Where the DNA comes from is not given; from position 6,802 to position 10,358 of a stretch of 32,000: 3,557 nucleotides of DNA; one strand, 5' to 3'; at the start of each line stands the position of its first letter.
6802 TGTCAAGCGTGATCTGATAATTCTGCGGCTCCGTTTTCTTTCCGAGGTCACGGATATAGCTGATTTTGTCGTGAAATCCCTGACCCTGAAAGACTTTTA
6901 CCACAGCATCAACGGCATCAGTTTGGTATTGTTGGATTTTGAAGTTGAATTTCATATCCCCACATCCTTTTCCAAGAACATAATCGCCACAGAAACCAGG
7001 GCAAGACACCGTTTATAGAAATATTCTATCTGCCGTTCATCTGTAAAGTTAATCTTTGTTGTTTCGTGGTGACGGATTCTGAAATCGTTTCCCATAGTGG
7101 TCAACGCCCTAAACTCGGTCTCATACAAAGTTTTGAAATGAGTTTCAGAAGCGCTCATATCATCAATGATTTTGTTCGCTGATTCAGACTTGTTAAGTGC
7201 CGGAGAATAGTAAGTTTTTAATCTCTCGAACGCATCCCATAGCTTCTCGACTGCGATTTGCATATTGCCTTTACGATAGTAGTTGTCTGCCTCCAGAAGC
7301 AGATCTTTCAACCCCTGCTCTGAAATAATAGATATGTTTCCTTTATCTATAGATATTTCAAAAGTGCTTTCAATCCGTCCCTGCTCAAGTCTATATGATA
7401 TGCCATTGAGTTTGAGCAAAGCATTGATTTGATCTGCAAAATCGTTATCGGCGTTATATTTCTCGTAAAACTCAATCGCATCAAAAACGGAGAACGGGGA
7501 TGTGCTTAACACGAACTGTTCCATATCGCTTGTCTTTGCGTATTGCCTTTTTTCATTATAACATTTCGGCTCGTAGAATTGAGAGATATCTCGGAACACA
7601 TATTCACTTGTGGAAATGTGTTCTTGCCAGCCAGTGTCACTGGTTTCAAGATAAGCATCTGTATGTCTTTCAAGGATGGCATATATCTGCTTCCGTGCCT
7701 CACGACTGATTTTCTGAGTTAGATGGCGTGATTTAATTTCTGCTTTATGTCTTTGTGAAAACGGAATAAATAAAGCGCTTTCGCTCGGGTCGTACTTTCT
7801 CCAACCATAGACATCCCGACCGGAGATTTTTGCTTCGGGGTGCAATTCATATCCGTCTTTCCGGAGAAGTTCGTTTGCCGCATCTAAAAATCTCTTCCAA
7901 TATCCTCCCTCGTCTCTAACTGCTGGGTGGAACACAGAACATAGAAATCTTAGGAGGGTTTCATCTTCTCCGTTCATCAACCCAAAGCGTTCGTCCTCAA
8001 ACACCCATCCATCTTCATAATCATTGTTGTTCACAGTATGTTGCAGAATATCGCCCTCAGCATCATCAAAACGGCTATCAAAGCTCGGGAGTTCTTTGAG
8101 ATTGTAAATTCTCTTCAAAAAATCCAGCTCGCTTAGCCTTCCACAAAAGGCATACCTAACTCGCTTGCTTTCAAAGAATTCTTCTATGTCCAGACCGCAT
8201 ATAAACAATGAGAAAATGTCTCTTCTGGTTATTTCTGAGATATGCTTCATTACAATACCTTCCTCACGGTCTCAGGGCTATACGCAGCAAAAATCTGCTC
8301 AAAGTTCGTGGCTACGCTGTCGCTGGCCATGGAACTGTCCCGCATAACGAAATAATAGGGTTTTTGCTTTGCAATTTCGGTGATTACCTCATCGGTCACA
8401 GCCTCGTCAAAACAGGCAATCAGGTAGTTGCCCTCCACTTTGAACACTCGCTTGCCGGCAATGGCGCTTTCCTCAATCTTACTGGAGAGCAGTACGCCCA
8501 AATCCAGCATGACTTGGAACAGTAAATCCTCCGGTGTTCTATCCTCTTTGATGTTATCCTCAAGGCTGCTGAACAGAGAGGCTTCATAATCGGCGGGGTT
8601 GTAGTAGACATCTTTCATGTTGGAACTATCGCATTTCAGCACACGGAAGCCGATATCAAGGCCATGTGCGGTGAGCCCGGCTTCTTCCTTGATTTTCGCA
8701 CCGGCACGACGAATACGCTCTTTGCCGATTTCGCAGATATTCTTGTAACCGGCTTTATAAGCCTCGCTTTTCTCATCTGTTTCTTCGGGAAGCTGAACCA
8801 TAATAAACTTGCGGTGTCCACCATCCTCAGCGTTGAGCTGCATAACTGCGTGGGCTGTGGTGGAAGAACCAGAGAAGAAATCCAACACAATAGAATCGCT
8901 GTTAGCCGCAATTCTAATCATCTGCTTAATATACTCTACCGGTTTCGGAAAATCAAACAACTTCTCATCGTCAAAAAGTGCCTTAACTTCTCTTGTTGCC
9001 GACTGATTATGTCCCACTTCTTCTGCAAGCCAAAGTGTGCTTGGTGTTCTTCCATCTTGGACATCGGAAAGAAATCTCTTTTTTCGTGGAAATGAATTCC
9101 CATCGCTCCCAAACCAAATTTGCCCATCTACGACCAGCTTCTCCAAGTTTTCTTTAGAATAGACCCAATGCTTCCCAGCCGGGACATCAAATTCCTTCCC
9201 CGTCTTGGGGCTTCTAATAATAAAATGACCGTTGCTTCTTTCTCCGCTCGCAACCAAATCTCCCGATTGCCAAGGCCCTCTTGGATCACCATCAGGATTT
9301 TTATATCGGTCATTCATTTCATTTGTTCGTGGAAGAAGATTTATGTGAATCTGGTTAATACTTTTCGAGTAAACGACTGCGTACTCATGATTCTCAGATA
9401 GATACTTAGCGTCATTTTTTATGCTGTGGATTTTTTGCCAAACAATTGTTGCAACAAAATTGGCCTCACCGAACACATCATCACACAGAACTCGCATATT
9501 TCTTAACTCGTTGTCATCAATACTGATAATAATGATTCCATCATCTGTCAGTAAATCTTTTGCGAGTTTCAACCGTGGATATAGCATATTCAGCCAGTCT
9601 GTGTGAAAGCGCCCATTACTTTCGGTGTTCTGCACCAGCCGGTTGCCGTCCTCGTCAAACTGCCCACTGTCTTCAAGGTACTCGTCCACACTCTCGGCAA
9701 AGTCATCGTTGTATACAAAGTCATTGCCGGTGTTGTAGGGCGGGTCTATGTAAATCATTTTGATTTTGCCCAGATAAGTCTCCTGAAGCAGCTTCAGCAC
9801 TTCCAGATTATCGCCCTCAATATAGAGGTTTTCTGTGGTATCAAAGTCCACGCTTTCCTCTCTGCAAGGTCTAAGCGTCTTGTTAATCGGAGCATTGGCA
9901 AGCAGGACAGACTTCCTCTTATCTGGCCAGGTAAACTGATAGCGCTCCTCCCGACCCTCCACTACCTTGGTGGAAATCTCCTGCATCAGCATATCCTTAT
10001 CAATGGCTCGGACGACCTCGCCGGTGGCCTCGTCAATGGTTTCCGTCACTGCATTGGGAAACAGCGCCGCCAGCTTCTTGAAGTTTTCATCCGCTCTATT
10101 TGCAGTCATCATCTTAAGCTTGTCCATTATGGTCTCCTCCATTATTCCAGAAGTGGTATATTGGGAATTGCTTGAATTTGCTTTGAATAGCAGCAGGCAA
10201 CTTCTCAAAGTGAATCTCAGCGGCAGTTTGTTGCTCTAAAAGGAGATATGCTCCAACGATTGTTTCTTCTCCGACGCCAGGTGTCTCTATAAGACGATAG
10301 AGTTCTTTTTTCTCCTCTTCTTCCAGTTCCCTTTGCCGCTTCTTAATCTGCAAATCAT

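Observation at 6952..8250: AbiJ/HEPN-like gene wedged between mod and res, a PrrC-style guard arrangement in a type III system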

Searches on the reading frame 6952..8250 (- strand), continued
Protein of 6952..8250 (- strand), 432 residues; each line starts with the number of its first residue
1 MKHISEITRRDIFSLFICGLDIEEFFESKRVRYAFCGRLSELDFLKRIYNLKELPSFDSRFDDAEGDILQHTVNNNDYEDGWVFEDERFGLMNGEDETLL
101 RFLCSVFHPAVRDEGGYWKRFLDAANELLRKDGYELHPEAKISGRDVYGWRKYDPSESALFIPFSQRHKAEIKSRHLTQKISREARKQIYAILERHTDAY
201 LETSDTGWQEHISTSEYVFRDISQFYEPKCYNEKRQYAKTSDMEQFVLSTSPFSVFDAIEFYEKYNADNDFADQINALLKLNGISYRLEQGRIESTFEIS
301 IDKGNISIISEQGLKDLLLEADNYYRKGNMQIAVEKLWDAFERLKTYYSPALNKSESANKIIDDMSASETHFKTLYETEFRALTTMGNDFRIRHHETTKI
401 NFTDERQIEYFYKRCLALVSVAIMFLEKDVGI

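Call 68: get_annotated_region(hit=H24, flank=1500)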
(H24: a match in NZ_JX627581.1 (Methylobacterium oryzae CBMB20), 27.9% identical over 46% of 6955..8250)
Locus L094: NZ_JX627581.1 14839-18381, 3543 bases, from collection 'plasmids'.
description: Methylobacterium oryzae CBMB20 plasmid pMOC2, complete sequence
organism: Methylobacterium oryzae CBMB20 (NCBI taxid 693986)
taxonomy: Bacteria; Pseudomonadota; Alphaproteobacteria; Hyphomicrobiales; Methylobacteriaceae; Methylobacterium; Methylobacterium oryzae; Methylobacterium oryzae CBMB20
host: -; source: -; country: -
typing (MOB-suite, as given by PLSDB): mobilizable; relaxase MOBF
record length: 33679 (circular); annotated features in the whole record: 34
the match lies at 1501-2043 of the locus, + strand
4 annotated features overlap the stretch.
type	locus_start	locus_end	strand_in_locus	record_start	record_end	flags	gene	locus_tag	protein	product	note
CDS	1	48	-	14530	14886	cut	-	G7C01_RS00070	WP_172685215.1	DUF2958 domain-containing protein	-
CDS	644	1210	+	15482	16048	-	-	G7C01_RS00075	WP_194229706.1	hypothetical protein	-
CDS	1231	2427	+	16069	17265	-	-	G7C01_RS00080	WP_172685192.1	abortive infection family protein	-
CDS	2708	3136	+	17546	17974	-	-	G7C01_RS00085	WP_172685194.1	DUF1810 domain-containing protein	-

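Call 95: find_encoding_contigs(protein=P0001, flank=3000, max_places=3)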
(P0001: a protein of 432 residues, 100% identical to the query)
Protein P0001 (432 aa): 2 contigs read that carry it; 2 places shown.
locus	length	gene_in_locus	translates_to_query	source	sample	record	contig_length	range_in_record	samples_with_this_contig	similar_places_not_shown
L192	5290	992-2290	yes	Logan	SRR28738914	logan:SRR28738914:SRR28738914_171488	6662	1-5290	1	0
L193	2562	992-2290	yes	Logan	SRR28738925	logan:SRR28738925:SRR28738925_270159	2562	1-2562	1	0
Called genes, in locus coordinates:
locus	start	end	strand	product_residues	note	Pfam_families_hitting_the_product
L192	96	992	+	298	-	PF01555:N6_N4_Mtase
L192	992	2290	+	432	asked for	PF18860:AbiJ_NTD3, PF18863:AbiJ_NTD4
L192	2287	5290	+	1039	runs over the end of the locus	PF04851:ResIII, PF00270:DEAD (weak), PF19778:RE_endonuc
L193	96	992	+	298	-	PF01555:N6_N4_Mtase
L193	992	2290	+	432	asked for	PF18860:AbiJ_NTD3, PF18863:AbiJ_NTD4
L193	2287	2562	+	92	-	?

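Call 97: search_protein_families(library=pfam, proteins=[L001:4813-5949:+, L008:6657-7172:+, L008:7172-8014:+, L011:5164-6237:+, L012:7171-8049:+, L013:3547-4890:+, L014:7032-8141:+, L014:5156-5608:+, L014:5562-6389:+, L011:6244-8034:+], max_evalue=0.001)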
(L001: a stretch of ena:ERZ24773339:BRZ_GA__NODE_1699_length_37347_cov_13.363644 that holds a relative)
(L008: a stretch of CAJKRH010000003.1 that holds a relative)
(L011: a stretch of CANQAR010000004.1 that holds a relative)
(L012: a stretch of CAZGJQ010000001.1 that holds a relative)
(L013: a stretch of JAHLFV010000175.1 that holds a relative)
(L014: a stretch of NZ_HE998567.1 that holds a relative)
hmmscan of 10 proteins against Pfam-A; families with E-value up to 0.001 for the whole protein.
L001:4813-5949:+ (379 aa): 0 families

L008:6657-7172:+ (172 aa): 0 families

L008:7172-8014:+ (281 aa): 0 families

L011:5164-6237:+ (358 aa): 0 families

L012:7171-8049:+ (293 aa): 2 families
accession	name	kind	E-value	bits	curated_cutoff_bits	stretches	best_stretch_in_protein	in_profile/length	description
PF13676.11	TIR_2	-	3.1e-18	66.9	28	1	151-247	1-93/122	TIR domain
PF01582.25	TIR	-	4.3e-13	49.9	21.3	1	149-251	2-103/179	TIR domain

L013:3547-4890:+ (448 aa): 3 families
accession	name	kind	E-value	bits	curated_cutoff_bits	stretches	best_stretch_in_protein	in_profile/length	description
PF07693.20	KAP_NTPase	-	5.5e-32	111.6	20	1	30-278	7-235/293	KAP family P-loop domain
PF13401.12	AAA_22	-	4.7e-05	24.1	27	0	44-240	8-126/130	AAA domain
PF24883.2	NPHP3_N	-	0.0004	21.1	24.8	0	172-229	98-155/164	Nephrocystin 3, N-terminal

L014:7032-8141:+ (370 aa): 0 families

L014:5156-5608:+ (151 aa): 2 families
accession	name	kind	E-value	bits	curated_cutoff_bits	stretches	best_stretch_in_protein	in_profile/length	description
PF00049.23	Insulin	-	0.00023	22.5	23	1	75-136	20-81/81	Insulin/IGF/Relaxin family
PF08271.17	Zn_Ribbon_TF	-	0.00091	19.2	29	1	21-60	2-37/43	TFIIB zinc-binding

L014:5562-6389:+ (276 aa): 0 families

L011:6244-8034:+ (597 aa): 1 family
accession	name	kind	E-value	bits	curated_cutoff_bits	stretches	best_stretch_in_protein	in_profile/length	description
PF14280.11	DUF4365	-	0.00038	21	24.3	1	29-136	18-119/139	Domain of unknown function (DUF4365)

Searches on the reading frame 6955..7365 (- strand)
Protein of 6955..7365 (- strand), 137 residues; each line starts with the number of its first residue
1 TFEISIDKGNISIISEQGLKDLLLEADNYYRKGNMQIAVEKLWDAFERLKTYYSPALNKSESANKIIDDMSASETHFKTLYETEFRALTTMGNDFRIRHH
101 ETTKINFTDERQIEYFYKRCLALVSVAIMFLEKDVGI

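Call 23: search_protein_families(library=pfam, proteins=[window:6955-7365:-], max_evalue=10)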
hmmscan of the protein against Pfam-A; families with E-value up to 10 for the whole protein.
window:6955-7365:- (137 aa): 2 families
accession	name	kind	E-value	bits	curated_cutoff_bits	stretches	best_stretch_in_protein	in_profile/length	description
PF05942.16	PaREP1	-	0.0011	19.3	24.4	1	21-89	8-83/115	Archaeal PaREP1/PaREP8 family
PF00874.25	PRD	-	0.044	14.5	23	1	96-137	34-73/90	PRD domain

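Call 29: search_protein_representatives(protein=window:6955-7365:-)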
Query: 137 residues. Proteins with E-value up to 0.001 (for the whole library): 793; up to 1e-10: 366; up to 1e-30: 19. The best 150 are listed.
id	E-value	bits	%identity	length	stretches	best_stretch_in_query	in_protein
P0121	3.4e-47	176.0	62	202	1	2-132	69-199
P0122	2.9e-43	163.2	57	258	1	3-131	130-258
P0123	1.7e-42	160.8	58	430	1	8-132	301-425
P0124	2.6e-39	150.5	60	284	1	13-131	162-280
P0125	8.4e-39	148.8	53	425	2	12-131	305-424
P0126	1.1e-37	145.2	56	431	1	10-133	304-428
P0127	1.6e-37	144.7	53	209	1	17-134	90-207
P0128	1.0e-33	132.4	50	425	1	6-131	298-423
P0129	4.8e-33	130.2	54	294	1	10-132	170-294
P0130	8.7e-33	129.4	54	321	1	4-131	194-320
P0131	1.9e-32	128.3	54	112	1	21-131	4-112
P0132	2.1e-32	128.2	50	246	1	14-128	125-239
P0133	3.9e-32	127.3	56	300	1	6-131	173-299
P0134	7.9e-32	126.3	48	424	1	10-131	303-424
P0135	1.2e-31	125.7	53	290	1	15-132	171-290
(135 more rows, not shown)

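Call 47: search_solved_structures(query=A5, max_evalue=10, show_alignments=3)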
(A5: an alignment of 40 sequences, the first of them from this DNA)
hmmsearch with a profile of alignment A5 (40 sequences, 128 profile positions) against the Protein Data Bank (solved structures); distinct sequences matched with E-value up to 10: 6.
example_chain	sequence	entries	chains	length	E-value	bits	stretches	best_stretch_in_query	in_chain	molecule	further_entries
6p7b_A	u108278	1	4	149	0.19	14.8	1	49-91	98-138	Holliday junction resolvase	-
2at2_A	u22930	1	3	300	0.47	13.5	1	5-99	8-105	ASPARTATE CARBAMOYLTRANSFERASE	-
3r7d_A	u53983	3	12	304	0.48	13.5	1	5-99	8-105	Aspartate carbamoyltransferase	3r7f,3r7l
4eae_A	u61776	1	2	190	0.57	13.2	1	69-123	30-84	Lmo1068 protein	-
6z35_A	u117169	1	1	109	0.78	12.8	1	10-78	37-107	Maquette 2-1ip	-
5cwo_A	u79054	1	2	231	4.3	10.4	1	10-46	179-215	Designed helical repeat protein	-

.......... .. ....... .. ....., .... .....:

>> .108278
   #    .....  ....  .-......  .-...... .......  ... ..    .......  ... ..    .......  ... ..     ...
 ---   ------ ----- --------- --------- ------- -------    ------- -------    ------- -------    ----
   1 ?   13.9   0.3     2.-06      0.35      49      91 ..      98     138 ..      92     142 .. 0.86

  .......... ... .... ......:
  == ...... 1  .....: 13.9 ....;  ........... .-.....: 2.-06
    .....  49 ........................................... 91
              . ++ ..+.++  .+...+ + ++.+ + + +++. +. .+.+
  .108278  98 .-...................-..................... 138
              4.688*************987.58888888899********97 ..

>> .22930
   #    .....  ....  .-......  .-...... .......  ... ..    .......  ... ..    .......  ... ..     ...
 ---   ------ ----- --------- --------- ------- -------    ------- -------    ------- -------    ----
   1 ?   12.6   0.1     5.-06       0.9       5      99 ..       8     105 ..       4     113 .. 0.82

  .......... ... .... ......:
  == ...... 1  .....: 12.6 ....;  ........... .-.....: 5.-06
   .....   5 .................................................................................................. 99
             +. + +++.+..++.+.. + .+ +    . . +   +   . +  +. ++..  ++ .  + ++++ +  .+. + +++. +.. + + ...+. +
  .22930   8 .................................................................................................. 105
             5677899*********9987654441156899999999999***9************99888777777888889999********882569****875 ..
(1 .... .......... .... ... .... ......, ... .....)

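Call 56: predict_structure(alignment_id=A8)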
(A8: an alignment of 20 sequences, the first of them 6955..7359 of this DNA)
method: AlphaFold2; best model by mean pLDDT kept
length: 135 residues; sequences in the alignment: 20
mean_pLDDT: 82.5   pTM: 0.79
mean pLDDT of the five models: 82.5, 81.9, 76.8, 74.4, 73.5
residues with pLDDT >= 90: 61; 70-90: 49; 50-70: 17; < 50: 8
segments of 3 or more residues with pLDDT < 50: 97-102
pLDDT, mean of each block of 10 residues (from residue 1): 62 89 91 89 92 89 91 92 90 60 66 90 86 53
secondary structure, 60 per line:
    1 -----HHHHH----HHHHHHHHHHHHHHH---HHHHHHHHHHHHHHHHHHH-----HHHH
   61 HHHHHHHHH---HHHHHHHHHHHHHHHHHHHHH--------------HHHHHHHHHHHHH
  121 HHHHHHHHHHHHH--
elements in order: H6-10 H15-29 H33-51 H57-69 H73-93 H108-133

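Call 59: fold_search(model_id=the predicted structure, library=pdb)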
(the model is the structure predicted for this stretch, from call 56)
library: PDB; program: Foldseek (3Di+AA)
matches with E <= 10: 112; with E <= 0.001: 0
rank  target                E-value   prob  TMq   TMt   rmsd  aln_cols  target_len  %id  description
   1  2q00_A                3.5e-01  0.92  0.48  0.52   5.0       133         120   17  Crystal structure of the P95883_SULSO protein from Sulfolobus solfataricus. NESG target SsR10. (released 2007-05-29)
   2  4nqf_A                3.9e-01  0.96  0.53  0.50   5.8       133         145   15  Crystal structure of HEPN domain protein (released 2014-03-26)
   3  9min_I                4.8e-01  0.90  0.44  0.46   7.6       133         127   16  Structure of a designed minibinder to NYESO1-A*02:01 (released 2025-08-06)
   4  2q00_B                5.3e-01  0.82  0.43  0.46   9.6       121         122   16  Crystal structure of the P95883_SULSO protein from Sulfolobus solfataricus. NESG target SsR10. (released 2007-05-29)
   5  2jpu_MODEL_1_A        8.4e-01  0.77  0.47  0.49   5.3       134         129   19  solution structure of NESG target SsR10, Orf c02003 protein (released 2007-07-03)
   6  8ka6_A                1.3e+00  0.28  0.37  0.36   7.8       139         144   15  De novo design protein -NA7 (released 2024-08-07)
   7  5che_F                2.1e+00  0.15  0.28  0.32  14.6       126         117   13  Crystal structure of Arabidopsis glutamyl-tRNA reductase in complex with its regulatory proteins (released 2016-02-03)
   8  5lb7_B                2.2e+00  0.41  0.29  0.49   6.5        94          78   13  Complex structure between p60N/p80C katanin and a peptide derived from ASPM (released 2017-04-26)
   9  6gzc_B                2.3e+00  0.54  0.30  0.51   5.5        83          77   12  heterotetrameric katanin p60:p80 complex (released 2019-08-07)
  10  4aif_A                2.6e+00  0.11  0.28  0.26  17.3       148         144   16  AIP TPR domain in complex with human Hsp90 peptide (released 2013-01-23)
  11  1qkr_B                2.6e+00  0.10  0.29  0.23  13.2       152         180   15  Crystal structure of the vinculin tail and a pathway for activation (released 2000-08-04)
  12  2hsb                  2.7e+00  0.38  0.46  0.49   8.2       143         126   15  Crystal structure of a hepn domain containing protein (af_0298) from archaeoglobus fulgidus at 1.95 A resolution (released 2006-08-15)
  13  3h2u_A                2.7e+00  0.10  0.27  0.22  12.2       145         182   13  Human raver1 RRM1, RRM2, and RRM3 domains in complex with human vinculin tail domain Vt (released 2009-07-28)
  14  3jbi_V                2.8e+00  0.18  0.37  0.38   7.5       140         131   11  MDFF model of the vinculin tail domain bound to F-actin (released 2015-11-04)
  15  6gzc_D                3.1e+00  0.44  0.29  0.50   5.5        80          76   11  heterotetrameric katanin p60:p80 complex (released 2019-08-07)
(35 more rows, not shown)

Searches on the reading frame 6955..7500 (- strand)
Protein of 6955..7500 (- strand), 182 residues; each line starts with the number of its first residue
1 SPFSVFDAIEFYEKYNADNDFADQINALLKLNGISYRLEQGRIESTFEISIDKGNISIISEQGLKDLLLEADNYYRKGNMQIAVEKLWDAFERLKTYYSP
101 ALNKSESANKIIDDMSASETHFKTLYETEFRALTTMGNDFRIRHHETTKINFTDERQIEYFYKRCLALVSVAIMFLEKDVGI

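Call 23: search_protein_families(library=pfam, proteins=[window:6955-7500:-], max_evalue=10)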
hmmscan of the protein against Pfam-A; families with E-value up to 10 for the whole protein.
window:6955-7500:- (182 aa): 3 families
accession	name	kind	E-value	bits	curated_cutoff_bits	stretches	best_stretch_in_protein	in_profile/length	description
PF18863.6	AbiJ_NTD4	-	0.00075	20.4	34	1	3-44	88-135/152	AbiJ N-terminal domain 4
PF05942.16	PaREP1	-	0.0018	18.6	24.4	1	66-134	8-83/115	Archaeal PaREP1/PaREP8 family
PF00874.25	PRD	-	0.2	12.4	23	0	141-182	34-73/90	PRD domain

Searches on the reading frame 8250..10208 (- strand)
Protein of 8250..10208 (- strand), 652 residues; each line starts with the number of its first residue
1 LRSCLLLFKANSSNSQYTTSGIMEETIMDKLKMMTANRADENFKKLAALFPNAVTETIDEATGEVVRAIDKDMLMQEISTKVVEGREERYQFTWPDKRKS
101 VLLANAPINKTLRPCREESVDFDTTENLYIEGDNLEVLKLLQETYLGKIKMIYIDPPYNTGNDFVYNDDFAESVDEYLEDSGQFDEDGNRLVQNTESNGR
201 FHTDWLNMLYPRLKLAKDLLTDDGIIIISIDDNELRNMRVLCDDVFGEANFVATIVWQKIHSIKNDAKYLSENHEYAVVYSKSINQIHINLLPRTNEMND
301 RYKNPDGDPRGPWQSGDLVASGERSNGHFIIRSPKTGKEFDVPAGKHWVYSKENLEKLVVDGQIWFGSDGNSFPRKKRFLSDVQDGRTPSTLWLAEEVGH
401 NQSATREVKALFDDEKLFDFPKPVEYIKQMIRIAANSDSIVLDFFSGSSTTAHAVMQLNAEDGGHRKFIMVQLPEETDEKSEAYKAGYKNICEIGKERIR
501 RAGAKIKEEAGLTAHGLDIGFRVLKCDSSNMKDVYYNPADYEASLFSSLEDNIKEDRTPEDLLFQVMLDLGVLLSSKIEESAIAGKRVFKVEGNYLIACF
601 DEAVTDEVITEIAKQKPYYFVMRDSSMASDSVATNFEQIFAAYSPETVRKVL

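Call 5: search_protein_families(library=pfam, proteins=[window:8250-10208:-], max_evalue=0.1)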
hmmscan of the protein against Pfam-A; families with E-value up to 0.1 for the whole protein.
window:8250-10208:- (652 aa): 1 family
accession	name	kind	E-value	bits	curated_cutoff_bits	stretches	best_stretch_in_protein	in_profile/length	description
PF01555.25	N6_N4_Mtase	-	8e-38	131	26.7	1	149-473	1-211/221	DNA methylase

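Call 6: search_protein_families(library=padloc, proteins=[window:8250-10208:-], max_evalue=0.1)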
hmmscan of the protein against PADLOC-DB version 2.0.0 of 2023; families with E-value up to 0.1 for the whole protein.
window:8250-10208:- (652 aa): 38 families (the best 25 are shown)
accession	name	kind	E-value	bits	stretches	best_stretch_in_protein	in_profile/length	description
PDLC03634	MTase_III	-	1.7e-243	808.1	1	28-650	2-620/621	Type III methyltransferase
PDLC03637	MTase_III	-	5e-147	488.6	1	52-528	48-506/513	Type III methyltransferase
PDLC03641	MTase_III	-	8.9e-119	395.9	1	41-529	17-500/657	Type III methyltransferase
PDLC03644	MTase_III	-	6.3e-108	359.8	1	94-480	6-388/542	Type III methyltransferase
PDLC03636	MTase_III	-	6.1e-76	254.4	2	202-477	93-397/575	Type III methyltransferase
PDLC03640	MTase_III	-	1e-68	230.3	2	125-282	42-198/654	Type III methyltransferase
PDLC03642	MTase_III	-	1.6e-67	226.4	2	197-491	131-414/528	Type III methyltransferase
PDLC03643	MTase_III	-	6.5e-55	185.1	1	209-480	1-273/465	Type III methyltransferase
PDLC03639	MTase_III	-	3.6e-53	178.9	2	124-354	85-291/639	Type III methyltransferase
PDLC03638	MTase_III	-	1e-44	151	2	203-474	429-666/816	Type III methyltransferase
PDLC03635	MTase_III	-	1.2e-43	147.9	3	198-292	260-358/708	Type III methyltransferase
PDLC03354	MTase_II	-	2.2e-43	146.8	1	115-459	52-362/425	Type II methyltransferase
PDLC03646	MTase_III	-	7.9e-36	121.3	3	323-496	674-849/1057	Type III methyltransferase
PDLC03645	MTase_III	-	4.8e-30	102.3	2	129-251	142-243/709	Type III methyltransferase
PDLC03278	MTase_II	-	1.7e-28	98.1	3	351-483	228-350/390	Type II methyltransferase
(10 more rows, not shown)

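Call 7: search_protein_families(library=ncbifam, proteins=[window:8250-10208:-], max_evalue=0.1)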
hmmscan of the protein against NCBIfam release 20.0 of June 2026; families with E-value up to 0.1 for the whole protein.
window:8250-10208:- (652 aa): 4 families
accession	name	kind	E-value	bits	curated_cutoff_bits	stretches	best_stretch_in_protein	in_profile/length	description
NF008572.0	PRK11524.1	equivalog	1e-10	41.2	292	2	120-180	8-64/294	adenine-specific DNA-methyltransferase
NF050803.1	DnaMtaseCcrMCaul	equivalog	3e-05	23.1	830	0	413-459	181-227/350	adenine-specific DNA-methyltransferase CcrM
NF010253.0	PRK13699.1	subfamily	0.0036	17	244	1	420-458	146-184/226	DNA methyltransferase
TIGR00095.1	TIGR00095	equivalog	0.099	12.3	117.5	0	127-166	105-139/194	16S rRNA (guanine(966)-N(2))-methyltransferase RsmD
